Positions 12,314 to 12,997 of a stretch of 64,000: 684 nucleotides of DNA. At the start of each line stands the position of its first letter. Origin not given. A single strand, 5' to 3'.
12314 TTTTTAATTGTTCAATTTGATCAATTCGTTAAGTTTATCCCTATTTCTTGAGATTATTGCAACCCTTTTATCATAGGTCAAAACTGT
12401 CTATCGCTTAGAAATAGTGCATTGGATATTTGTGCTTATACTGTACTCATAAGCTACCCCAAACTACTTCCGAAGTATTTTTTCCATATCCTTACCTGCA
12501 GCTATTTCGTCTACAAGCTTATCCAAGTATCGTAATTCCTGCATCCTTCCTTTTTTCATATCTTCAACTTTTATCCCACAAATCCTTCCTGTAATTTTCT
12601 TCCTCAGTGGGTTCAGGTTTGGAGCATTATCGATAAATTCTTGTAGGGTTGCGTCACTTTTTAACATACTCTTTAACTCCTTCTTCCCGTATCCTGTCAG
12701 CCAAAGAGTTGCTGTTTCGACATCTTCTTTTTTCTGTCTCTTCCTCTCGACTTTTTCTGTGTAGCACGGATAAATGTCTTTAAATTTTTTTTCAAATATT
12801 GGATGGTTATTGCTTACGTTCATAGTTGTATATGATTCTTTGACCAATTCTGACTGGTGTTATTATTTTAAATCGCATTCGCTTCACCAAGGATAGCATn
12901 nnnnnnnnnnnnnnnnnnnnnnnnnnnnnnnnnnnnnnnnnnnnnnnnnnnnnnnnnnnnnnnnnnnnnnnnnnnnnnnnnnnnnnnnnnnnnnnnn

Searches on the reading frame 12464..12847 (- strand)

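Call 16: search_protein_families(library=pfam, proteins=[window:12464-12847:-])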
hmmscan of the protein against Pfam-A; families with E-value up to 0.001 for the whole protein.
window:12464-12847:- (127 aa): 1 family
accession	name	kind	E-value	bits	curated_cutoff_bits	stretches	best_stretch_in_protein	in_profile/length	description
PF09966.14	DUF2200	-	5.7e-40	136.4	22.8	1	17-126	2-111/111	Uncharacterized protein conserved in bacteria (DUF2200)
